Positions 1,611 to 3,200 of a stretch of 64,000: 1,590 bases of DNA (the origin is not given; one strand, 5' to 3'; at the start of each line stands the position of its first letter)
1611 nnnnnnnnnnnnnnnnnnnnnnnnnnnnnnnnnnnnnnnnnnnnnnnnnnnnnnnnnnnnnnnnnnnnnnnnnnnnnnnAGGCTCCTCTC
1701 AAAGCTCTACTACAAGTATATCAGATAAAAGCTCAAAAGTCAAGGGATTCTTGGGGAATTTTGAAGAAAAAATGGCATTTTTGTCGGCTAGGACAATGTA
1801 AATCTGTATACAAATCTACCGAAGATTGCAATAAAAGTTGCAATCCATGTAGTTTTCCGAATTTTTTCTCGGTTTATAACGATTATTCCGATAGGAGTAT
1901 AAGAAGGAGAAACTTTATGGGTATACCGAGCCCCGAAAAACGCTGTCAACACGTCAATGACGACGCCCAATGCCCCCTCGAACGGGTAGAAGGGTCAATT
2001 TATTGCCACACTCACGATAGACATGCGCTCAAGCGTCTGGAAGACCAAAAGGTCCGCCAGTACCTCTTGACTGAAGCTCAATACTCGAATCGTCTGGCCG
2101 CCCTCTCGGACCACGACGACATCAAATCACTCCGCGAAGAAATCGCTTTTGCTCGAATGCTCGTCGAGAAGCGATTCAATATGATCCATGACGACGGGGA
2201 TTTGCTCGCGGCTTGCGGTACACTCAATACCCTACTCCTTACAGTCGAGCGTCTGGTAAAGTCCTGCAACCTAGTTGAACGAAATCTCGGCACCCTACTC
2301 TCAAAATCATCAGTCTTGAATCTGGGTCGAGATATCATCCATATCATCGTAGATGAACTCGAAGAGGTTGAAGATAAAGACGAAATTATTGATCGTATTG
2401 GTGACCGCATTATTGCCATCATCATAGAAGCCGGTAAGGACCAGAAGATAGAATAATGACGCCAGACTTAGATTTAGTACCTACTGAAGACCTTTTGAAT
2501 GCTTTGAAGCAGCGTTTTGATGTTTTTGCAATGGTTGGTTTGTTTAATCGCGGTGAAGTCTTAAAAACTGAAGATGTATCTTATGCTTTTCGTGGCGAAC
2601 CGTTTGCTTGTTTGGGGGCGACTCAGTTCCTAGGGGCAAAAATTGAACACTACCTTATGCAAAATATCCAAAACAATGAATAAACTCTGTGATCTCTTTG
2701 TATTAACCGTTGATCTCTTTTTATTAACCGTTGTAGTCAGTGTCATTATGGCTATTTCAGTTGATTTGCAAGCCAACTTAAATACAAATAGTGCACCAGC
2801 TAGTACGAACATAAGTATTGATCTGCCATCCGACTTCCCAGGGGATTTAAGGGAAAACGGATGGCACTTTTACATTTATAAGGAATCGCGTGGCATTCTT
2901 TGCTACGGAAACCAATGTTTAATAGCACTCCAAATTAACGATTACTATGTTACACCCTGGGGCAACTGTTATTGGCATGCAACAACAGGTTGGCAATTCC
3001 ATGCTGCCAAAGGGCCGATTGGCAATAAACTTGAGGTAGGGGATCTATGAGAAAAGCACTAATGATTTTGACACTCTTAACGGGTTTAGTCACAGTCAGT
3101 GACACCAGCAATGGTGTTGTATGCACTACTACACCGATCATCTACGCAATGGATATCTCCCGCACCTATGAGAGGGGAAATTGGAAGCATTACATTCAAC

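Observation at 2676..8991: Cluster of secreted or membrane proteins in a phage early region: paralogous Cys-rich proteins, anchored protein, protease and thioredoxin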

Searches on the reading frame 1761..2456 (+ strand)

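Call 9: search_protein_families(library=pfam, proteins=[window:1761-2456:+], max_evalue=0.1)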
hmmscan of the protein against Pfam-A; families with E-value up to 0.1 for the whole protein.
window:1761-2456:+ (231 aa): 1 family
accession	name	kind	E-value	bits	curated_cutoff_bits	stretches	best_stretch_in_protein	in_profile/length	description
PF20542.4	DUF6757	-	0.054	14.1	27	1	81-129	2-49/54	Family of unknown function (DUF6757)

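Call 51: search_protein_families(library=ncbifam, proteins=[window:1761-2456:+], max_evalue=0.1)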
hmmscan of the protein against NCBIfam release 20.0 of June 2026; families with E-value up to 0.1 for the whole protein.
window:1761-2456:+ (231 aa): 0 families

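Call 60: search_protein_families(library=padloc, proteins=[window:1761-2456:+], max_evalue=0.01)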
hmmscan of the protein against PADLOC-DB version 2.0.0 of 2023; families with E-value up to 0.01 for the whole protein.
window:1761-2456:+ (231 aa): 0 families

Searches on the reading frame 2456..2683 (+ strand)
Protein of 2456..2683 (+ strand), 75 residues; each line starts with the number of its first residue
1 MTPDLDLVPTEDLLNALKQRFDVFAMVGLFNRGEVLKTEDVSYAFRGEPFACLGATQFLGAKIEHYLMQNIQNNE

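Call 5: search_protein_families(library=pfam, proteins=[window:2456-2683:+], max_evalue=0.1)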
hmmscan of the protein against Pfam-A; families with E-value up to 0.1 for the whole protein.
window:2456-2683:+ (75 aa): 0 families

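Call 6: search_protein_families(library=phrogs, proteins=[window:2456-2683:+], max_evalue=0.1)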
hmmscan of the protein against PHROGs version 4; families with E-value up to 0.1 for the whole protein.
window:2456-2683:+ (75 aa): 0 families

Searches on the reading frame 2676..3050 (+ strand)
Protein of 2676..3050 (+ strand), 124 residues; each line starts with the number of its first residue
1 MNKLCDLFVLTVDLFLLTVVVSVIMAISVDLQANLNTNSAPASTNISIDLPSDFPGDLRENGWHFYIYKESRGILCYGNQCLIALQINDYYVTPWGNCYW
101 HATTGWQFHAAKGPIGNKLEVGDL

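Call 5: search_protein_families(library=pfam, proteins=[window:2676-3050:+], max_evalue=0.1)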
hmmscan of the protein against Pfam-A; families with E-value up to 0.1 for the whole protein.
window:2676-3050:+ (124 aa): 0 families

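Call 6: search_protein_families(library=phrogs, proteins=[window:2676-3050:+], max_evalue=0.1)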
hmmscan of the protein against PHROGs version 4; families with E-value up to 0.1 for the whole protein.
window:2676-3050:+ (124 aa): 0 families

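Call 51: search_protein_families(library=ncbifam, proteins=[window:2676-3050:+], max_evalue=0.1)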
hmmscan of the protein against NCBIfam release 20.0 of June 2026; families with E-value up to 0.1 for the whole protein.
window:2676-3050:+ (124 aa): 0 families

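Call 60: search_protein_families(library=padloc, proteins=[window:2676-3050:+], max_evalue=0.01)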
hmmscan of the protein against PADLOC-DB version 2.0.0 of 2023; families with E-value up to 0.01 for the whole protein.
window:2676-3050:+ (124 aa): 0 families
